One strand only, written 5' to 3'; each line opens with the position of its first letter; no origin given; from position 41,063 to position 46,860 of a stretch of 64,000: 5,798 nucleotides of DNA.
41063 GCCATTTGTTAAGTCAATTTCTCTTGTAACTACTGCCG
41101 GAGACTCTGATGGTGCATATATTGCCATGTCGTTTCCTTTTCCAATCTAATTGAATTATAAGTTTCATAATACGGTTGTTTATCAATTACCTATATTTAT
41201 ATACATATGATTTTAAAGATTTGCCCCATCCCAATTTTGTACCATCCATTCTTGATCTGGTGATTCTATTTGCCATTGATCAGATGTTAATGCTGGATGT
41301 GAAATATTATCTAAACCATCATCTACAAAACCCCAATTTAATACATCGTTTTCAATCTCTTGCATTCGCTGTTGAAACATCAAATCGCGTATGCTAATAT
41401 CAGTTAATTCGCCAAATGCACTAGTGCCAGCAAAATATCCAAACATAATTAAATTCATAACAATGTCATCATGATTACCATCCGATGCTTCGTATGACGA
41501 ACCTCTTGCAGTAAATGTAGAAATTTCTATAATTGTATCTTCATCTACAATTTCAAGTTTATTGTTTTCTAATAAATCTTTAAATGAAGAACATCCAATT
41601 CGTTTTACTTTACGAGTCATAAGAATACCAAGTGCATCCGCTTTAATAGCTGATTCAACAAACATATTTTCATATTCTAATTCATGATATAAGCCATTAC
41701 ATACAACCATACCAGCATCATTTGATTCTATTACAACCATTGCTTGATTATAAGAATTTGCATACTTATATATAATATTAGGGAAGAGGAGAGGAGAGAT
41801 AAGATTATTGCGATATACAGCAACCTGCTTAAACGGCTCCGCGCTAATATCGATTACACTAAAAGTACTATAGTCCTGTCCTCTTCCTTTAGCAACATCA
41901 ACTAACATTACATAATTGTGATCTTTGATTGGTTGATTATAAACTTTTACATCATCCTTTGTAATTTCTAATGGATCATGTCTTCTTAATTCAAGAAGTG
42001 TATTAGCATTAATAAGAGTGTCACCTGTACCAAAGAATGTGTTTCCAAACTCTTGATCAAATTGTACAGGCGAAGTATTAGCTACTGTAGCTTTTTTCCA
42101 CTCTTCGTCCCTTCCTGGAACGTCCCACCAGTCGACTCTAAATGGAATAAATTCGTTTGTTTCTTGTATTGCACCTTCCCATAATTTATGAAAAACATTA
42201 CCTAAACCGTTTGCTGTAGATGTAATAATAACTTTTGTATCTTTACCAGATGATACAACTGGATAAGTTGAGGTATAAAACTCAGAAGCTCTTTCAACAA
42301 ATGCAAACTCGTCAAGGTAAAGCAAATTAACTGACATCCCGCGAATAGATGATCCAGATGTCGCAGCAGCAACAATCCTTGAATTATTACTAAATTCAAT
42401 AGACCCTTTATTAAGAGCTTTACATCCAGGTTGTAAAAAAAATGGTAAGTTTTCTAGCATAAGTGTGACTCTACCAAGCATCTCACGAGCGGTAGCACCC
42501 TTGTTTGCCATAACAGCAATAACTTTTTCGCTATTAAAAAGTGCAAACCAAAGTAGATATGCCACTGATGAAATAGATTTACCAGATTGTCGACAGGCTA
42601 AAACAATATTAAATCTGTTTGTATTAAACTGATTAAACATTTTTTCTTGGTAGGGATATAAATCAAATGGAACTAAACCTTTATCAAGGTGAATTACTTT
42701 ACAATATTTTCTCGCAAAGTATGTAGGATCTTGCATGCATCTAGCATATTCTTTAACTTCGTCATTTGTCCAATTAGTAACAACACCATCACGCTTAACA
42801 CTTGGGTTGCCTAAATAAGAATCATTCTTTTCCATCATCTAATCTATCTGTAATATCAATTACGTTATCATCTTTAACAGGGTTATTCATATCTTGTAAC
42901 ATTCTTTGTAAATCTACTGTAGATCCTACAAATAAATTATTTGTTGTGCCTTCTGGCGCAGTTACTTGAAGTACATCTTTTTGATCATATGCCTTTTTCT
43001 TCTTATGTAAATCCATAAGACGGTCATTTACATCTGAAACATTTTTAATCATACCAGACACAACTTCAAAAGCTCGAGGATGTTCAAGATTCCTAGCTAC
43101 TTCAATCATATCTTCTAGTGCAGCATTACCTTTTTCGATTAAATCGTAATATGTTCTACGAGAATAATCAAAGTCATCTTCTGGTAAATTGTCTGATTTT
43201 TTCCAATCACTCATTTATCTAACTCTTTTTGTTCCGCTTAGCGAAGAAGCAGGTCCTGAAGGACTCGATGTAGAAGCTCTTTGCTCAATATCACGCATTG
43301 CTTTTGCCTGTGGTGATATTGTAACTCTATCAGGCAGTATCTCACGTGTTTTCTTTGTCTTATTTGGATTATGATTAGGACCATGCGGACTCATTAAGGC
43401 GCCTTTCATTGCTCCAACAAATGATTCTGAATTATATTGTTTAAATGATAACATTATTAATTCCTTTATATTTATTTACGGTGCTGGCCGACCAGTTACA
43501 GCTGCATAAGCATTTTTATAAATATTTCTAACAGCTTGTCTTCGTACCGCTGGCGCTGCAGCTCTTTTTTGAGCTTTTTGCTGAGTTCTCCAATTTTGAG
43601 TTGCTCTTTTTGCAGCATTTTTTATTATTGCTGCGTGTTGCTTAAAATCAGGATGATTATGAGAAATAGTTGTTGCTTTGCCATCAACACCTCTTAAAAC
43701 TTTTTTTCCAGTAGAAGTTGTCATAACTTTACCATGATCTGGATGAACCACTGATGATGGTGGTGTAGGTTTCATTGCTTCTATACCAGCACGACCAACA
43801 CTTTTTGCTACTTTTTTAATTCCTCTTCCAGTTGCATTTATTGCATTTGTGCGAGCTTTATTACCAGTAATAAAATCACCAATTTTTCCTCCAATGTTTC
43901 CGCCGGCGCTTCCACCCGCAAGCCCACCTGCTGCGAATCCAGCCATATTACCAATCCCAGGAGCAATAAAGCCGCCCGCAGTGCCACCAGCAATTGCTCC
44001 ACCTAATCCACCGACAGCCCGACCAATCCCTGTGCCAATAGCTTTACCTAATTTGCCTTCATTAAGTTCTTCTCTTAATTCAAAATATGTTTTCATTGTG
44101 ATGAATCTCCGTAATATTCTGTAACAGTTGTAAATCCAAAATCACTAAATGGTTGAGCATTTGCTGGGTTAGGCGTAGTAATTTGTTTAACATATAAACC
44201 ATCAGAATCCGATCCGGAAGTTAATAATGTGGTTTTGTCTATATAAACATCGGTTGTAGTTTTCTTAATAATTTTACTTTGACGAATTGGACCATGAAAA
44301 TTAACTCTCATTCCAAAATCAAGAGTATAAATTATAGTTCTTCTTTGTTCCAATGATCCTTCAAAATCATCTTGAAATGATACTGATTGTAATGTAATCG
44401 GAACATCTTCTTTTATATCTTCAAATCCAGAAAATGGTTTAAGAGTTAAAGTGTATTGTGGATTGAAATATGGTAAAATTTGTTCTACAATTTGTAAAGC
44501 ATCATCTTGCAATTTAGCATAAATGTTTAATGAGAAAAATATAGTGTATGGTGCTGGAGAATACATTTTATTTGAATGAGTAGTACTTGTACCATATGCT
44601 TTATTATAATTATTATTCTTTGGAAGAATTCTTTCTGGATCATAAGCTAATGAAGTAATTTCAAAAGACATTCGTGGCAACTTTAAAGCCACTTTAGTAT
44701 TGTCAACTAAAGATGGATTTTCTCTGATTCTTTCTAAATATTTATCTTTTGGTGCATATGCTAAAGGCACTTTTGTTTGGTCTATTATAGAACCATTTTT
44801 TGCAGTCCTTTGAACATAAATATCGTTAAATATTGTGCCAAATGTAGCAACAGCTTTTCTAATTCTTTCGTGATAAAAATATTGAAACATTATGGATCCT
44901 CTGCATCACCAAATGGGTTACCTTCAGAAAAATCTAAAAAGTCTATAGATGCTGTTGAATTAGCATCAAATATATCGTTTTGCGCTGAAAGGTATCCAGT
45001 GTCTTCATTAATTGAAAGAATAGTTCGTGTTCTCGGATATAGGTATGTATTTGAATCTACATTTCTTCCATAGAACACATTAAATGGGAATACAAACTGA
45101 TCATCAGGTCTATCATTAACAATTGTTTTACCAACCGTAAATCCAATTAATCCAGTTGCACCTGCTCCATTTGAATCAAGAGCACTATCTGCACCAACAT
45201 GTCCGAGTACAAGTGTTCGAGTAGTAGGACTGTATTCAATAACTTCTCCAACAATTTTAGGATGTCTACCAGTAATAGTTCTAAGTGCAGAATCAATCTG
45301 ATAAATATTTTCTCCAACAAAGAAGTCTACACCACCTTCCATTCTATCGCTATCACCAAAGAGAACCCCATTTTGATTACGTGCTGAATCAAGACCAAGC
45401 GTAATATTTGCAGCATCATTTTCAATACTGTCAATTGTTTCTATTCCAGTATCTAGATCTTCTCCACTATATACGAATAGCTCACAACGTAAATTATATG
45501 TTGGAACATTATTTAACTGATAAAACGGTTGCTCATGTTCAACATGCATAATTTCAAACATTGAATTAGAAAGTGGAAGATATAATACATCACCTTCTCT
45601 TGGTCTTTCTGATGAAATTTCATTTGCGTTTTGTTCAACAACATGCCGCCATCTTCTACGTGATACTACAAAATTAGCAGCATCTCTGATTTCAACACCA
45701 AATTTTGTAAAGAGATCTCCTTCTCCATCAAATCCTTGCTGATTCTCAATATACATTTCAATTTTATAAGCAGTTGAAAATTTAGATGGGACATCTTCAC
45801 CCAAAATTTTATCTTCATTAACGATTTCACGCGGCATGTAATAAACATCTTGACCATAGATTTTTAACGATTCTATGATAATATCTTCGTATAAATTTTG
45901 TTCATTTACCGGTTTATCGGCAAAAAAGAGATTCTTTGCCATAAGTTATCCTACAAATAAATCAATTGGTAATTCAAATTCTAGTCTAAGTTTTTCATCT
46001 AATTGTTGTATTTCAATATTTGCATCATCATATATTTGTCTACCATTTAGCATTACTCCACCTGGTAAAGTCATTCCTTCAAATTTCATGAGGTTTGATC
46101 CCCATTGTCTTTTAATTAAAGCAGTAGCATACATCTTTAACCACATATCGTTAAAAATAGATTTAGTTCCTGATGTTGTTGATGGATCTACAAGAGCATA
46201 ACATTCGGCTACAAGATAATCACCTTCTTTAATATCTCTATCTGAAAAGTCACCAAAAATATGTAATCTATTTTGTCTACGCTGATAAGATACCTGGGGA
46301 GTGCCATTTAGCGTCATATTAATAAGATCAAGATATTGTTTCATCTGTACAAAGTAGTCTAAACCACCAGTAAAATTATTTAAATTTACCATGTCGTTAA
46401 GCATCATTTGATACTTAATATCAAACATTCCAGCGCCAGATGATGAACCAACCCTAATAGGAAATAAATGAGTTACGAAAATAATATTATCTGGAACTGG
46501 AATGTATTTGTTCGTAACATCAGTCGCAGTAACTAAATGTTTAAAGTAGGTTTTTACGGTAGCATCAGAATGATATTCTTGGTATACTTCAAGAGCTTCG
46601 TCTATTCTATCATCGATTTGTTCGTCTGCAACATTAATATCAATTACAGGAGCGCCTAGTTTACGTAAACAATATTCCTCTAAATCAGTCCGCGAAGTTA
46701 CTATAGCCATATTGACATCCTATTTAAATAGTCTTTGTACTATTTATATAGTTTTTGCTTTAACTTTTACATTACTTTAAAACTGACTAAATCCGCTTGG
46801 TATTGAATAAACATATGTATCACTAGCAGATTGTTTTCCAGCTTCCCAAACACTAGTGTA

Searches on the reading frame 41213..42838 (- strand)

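Call 71: search_protein_families(library=pfam, proteins=[window:41213-42838:-], max_evalue=0.001)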
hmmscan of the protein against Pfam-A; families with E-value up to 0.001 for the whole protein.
window:41213-42838:- (541 aa): 2 families
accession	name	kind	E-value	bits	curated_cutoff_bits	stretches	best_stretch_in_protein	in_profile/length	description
PF03237.21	Terminase_6N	-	2.9e-20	73.3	22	1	79-279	2-211/215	Terminase large subunit, T4likevirus-type, N-terminal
PF17289.8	Terminase_6C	-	2.1e-16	60.7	22.6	1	313-460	3-145/155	Terminase RNaseH-like domain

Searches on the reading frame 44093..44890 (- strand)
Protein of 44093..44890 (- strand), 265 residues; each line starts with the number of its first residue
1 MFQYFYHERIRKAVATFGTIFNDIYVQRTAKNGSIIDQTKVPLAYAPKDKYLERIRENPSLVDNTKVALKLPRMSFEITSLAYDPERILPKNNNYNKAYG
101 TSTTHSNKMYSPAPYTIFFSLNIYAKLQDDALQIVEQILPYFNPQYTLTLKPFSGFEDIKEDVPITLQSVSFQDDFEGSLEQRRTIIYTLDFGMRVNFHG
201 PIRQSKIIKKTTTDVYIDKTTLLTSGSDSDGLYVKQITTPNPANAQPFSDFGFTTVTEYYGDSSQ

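Call 71: search_protein_families(library=pfam, proteins=[window:44093-44890:-], max_evalue=0.001)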
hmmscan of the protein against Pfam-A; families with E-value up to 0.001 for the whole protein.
window:44093-44890:- (265 aa): 1 family
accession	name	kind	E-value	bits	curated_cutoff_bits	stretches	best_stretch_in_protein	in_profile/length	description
PF16724.11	T4-gp15_tss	-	1.1e-69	234.8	25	1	4-249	1-234/245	T4-like virus Myoviridae tail sheath stabiliser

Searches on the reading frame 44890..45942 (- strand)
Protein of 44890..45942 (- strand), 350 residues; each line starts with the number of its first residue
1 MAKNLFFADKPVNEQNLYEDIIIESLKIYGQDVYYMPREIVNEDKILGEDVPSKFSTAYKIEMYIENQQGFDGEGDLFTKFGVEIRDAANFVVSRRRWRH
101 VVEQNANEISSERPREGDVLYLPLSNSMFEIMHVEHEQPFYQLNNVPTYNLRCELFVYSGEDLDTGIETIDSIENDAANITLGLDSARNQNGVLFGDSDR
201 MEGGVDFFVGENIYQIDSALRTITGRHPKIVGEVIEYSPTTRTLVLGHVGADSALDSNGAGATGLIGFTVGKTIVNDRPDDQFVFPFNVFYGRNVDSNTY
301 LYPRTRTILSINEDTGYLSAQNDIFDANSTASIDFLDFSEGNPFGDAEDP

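Call 4: search_protein_families(library=pfam, proteins=[window:44890-45942:-], max_evalue=0.01)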
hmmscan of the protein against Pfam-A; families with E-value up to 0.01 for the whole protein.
window:44890-45942:- (350 aa): 1 family
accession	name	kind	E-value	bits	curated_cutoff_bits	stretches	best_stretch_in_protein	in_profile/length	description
PF11649.13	T4_neck-protein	-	3.7e-38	131.9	25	1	12-181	40-203/278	Virus neck protein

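Call 5: search_protein_families(library=phrogs, proteins=[window:44890-45942:-], max_evalue=0.001)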
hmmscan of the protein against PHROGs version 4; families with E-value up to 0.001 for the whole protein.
window:44890-45942:- (350 aa): 3 families
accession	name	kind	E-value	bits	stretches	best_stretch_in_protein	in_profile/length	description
phrog_460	-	connector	2.7e-76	257.8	1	4-191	17-207/385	head closure Hc2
phrog_679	-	connector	5e-63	214.1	1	10-202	22-212/251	head closure Hc2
phrog_27011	-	connector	1.2e-14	55.5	1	13-157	13-151/279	head closure Hc2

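Call 27: search_dna_similar(query=window:44890-45942:-, collection=phages, mode=protein, max_rows=40, rows=spread)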
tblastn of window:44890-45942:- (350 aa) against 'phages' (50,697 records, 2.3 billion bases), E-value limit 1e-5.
Records with a match: 2417; places in all: 2417; records where one place covers at least 80% of the query: 66.
Best place of each record, by identity: <60% 2417.
By first word of the organism name: Escherichia 627; Synechococcus 379; Klebsiella 319; Salmonella 194; Vibrio 126; Shigella 89; Aeromonas 79; Acinetobacter 71; Cyanophage 61; Enterobacter 59; and 51 more.
By host as written in the record: - 442; Escherichia coli 265; Klebsiella pneumoniae 110; Synechococcus 107; Synechococcus sp. 38; Escherichia coli O157:H7 35; Salmonella enterica 29; Synechococcus sp. WH7803 28; and 524 more.
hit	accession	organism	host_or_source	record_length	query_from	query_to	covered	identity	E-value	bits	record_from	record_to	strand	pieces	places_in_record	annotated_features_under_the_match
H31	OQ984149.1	Phage C48C1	-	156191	1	346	99%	38.7%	1e-57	207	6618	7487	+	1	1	head closure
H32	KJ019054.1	Synechococcus phage ACG-2014e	-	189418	14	346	95%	30.5%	6e-33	135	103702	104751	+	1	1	neck protein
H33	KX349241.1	Synechococcus phage S-RIM2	Synechococcus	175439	14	225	61%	42.4%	4e-44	167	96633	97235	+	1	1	neck protein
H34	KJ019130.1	Synechococcus phage ACG-2014d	-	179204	14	225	61%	41.2%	4e-43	165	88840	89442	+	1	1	neck protein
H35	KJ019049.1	Synechococcus phage ACG-2014b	-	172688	14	225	61%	41.2%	2e-41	160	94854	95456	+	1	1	neck protein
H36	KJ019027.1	Synechococcus phage S-MbCM6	-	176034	14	187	50%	46.3%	3e-43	165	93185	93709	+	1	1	neck protein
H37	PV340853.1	Synechococcus phage Sf-CH8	Synechococcus sp. WH8102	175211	1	181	52%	40.1%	3e-37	147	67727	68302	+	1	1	head closure Hc2 | head-tail adaptor Ad2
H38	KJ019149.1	Synechococcus phage ACG-2014f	-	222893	1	181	52%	37.2%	7e-38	149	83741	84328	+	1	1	neck protein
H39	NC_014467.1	Escherichia phage RB16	Escherichia coli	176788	15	193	51%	37.0%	3e-25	112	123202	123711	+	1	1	14: head closure Hc2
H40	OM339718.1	Aeromonas phage P19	Aeromonas dhakensis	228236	15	211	56%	32.5%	5e-27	117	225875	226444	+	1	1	putative neck protein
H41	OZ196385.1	Vibrio phage D492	Seawater and oysters mix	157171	1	175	50%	36.2%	2e-24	110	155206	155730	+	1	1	head closure Hc2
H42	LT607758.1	Klebsiella phage PMBT1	-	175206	15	193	51%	34.6%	1e-25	114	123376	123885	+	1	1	T4-like phage head completion, neck hetero-dimeric protein (T4-like ...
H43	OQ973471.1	Escherichia phage AV101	Escherichia coli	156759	1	174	50%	35.6%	7e-24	108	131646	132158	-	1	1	head completion protein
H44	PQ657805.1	Klebsiella phage Roth41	Klebsiella sp. NCTC 7427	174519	15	193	51%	34.1%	5e-25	112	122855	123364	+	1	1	head closure protein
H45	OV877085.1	Escherichia phage UGKSEcP1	-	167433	13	193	52%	33.0%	6e-27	117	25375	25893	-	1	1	head closure Hc2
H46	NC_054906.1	Enterobacteria phage RB18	Escherichia coli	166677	13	193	52%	33.0%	7e-27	117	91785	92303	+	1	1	head closure Hc2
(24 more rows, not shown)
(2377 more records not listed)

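Call 28: get_annotated_region(hit=H31, flank=20000)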
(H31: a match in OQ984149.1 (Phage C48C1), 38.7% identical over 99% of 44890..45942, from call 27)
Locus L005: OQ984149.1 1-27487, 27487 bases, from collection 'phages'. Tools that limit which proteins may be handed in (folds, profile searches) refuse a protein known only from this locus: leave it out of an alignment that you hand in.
description: Phage C48C1, complete genome.
organism: Phage C48C1 (NCBI taxid 3053735)
taxonomy: Viruses; Duplodnaviria; Heunggongvirae; Uroviricota; Caudoviricetes; Kyanoviridae
host: -; source: -; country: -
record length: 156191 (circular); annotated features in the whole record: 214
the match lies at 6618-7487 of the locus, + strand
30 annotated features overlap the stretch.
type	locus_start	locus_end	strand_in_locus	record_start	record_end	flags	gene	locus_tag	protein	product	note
CDS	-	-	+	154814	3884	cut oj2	-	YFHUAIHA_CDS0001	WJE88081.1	tail fiber protein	-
CDS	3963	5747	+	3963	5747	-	-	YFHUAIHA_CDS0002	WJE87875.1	structural protein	-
CDS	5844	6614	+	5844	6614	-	-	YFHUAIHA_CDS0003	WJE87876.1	head-tail adaptor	head-tail adaptor Ad2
CDS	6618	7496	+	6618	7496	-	-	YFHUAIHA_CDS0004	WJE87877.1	head closure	head closure Hc2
CDS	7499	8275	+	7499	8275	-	-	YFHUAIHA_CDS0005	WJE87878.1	tail sheath stabilizer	-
CDS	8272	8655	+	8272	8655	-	-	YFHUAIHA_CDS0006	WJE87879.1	terminase small subunit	-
CDS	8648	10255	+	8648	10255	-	-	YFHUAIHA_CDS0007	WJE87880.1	terminase large subunit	-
CDS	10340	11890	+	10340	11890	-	-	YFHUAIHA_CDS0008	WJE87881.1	tail sheath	-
CDS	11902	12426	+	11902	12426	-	-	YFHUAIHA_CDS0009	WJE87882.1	tail tube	-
CDS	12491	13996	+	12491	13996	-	-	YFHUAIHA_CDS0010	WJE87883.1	portal protein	-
CDS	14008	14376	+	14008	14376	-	-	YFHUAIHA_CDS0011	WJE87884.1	hypothetical protein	-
CDS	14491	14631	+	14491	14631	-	-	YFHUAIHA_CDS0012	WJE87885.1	hypothetical protein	-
CDS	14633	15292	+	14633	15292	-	-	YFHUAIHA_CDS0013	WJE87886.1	head maturation protease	-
CDS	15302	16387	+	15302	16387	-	-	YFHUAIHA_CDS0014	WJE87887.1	head scaffolding protein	-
CDS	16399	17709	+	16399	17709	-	-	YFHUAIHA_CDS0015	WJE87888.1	major head protein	-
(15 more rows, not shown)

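Call 31: get_annotated_region(hit=H32, flank=20000)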
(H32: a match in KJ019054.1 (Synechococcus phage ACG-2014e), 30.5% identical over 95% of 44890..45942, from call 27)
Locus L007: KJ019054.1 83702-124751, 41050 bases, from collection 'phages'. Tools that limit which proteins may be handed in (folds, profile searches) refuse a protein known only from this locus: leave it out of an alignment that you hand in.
description: Synechococcus phage ACG-2014e isolate Syn7803C85, complete genome.
organism: Synechococcus phage ACG-2014e (NCBI taxid 1493510)
taxonomy: Viruses; Duplodnaviria; Heunggongvirae; Uroviricota; Caudoviricetes; Kyanoviridae; Chalconvirus; Chalconvirus acg2014e
host: -; source: -; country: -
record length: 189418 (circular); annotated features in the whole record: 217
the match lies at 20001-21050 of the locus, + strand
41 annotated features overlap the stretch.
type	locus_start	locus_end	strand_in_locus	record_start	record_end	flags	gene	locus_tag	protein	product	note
CDS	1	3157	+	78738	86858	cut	-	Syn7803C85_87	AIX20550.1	structural protein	-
CDS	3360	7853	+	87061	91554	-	-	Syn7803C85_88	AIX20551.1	virion structural protein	-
CDS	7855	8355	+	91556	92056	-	-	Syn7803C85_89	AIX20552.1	structural protein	-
CDS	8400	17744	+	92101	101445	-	-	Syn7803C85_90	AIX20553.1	tail fiber-like protein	-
CDS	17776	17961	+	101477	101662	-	-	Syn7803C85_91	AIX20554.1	hypothetical protein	-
CDS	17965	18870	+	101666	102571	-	-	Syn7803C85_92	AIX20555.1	hypothetical protein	-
CDS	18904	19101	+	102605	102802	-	-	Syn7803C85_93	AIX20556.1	hypothetical protein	-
CDS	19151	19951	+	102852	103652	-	-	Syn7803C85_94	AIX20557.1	neck protein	gp13 neck protein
CDS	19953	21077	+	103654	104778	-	-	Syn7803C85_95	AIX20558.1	neck protein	gp14 neck protein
CDS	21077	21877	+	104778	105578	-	-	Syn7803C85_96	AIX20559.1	proximal tail sheath protein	gp15 proximal tail sheath protein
CDS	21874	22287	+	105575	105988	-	-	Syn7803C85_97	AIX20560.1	terminase DNA packaging protein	gp16 terminase DNA packaging protein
CDS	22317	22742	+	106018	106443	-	-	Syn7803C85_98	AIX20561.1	hypothetical protein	-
CDS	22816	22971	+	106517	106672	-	-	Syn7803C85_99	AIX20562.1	hypothetical protein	-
CDS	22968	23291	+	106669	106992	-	-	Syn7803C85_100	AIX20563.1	plastocyanine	PetE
CDS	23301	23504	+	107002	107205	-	-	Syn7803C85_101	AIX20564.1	hypothetical protein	-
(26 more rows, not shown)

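Call 32: get_annotated_region(hit=H46, flank=20000)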
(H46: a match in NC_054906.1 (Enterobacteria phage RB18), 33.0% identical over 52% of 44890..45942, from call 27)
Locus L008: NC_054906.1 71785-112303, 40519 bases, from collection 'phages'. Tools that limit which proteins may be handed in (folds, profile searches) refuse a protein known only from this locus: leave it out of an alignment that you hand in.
description: Enterobacteria phage RB18, complete genome.
organism: Enterobacteria phage RB18 (NCBI taxid 10692)
taxonomy: Viruses; Duplodnaviria; Heunggongvirae; Uroviricota; Caudoviricetes; Straboviridae; Tevenvirinae; Tequatrovirus; Tequatrovirus RB18
host: Escherichia coli; source: -; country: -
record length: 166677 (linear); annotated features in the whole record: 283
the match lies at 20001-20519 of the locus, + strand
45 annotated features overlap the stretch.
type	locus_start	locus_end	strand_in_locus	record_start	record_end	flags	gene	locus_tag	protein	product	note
CDS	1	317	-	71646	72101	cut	-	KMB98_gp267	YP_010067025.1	RNA ligase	gp57B; 57B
CDS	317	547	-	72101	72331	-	-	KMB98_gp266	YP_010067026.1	tail fiber chaperone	gp57A; molecular chaperone for both short and long tail fibers; 57A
CDS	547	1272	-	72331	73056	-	-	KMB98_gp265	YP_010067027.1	deoxynucleoside monophosphate kinase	converts dTMP, dGMP and HMdCMP to diphosphates; not active on dAMP or dCMP; gp1; catalyzes the phosphorylation of ...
CDS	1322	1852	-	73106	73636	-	-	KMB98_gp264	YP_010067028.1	tail protein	tail sheath stabilizer, terminator; gp3; structural virion protein; in bacteriophage T4 and related viruses the virion ...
CDS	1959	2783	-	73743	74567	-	-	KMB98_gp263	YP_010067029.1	DNA end protector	DNA end binding and protection; gp2; protects injected phage DNA ends from degradation by exonuclease V; involved in ...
CDS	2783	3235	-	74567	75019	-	-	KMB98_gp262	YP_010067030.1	head closure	gp4; gp50; gp65; in bacteriophage T4 and related viruses the virion is composed of head and tail components; the virion ...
CDS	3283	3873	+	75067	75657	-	-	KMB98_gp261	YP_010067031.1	baseplate wedge subunit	gp53; structural virion protein; in bacteriophage T4 and related viruses the virion is composed of head and tail ...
CDS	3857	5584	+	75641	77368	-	-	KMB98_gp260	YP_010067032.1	baseplate hub subunit and tail lysozyme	tail lysozyme for penetration during infection and lysis from without; gp5; structural virion protein; in bacteriophage ...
CDS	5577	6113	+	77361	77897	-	-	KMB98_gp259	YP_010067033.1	hypothetical protein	gp5.1; 5.1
CDS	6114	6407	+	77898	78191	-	-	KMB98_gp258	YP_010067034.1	PAAR motif of membran proteins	gp5.4; 5.4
CDS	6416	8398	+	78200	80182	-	-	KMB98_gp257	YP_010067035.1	baseplate wedge subunit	gp6; structural virion protein; in bacteriophage T4 and related viruses the virion is composed of head and tail ...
CDS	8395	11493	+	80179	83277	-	-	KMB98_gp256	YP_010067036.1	baseplate wedge subunit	C-terminus is predicted integral membrane domain; gp7; structural virion protein; in bacteriophage T4 and related ...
CDS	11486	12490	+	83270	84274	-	-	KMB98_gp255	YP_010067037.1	baseplate wedge subunit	gp8; structural virion protein; in bacteriophage T4 and related viruses the virion is composed of head and tail ...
CDS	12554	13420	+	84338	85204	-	-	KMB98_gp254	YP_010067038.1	baseplate wedge tail fiber protein connector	tail fiber connector and trigger for tail sheath contraction; gp9; structural virion protein; in bacteriophage T4 and ...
CDS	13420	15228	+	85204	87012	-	-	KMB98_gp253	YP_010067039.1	baseplate wedge subunit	gp10; structural virion protein; in bacteriophage T4 and related viruses the virion is composed of head and tail ...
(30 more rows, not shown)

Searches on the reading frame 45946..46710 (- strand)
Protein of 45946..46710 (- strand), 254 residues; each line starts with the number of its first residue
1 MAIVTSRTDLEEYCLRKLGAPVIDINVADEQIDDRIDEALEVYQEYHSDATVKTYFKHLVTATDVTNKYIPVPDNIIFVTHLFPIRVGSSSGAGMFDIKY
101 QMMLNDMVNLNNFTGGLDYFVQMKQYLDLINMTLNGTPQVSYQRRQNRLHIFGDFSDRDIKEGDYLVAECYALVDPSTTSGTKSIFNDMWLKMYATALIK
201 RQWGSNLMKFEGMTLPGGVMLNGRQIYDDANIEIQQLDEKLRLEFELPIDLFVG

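Call 4: search_protein_families(library=pfam, proteins=[window:45946-46710:-], max_evalue=0.01)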
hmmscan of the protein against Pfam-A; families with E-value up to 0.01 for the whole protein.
window:45946-46710:- (254 aa): 0 families

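Call 5: search_protein_families(library=phrogs, proteins=[window:45946-46710:-], max_evalue=0.001)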
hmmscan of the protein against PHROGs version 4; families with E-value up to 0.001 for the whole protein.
window:45946-46710:- (254 aa): 1 family
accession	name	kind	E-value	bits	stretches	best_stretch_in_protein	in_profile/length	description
phrog_211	-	connector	4.2e-41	142.2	1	4-245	724-963/976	head-tail adaptor Ad2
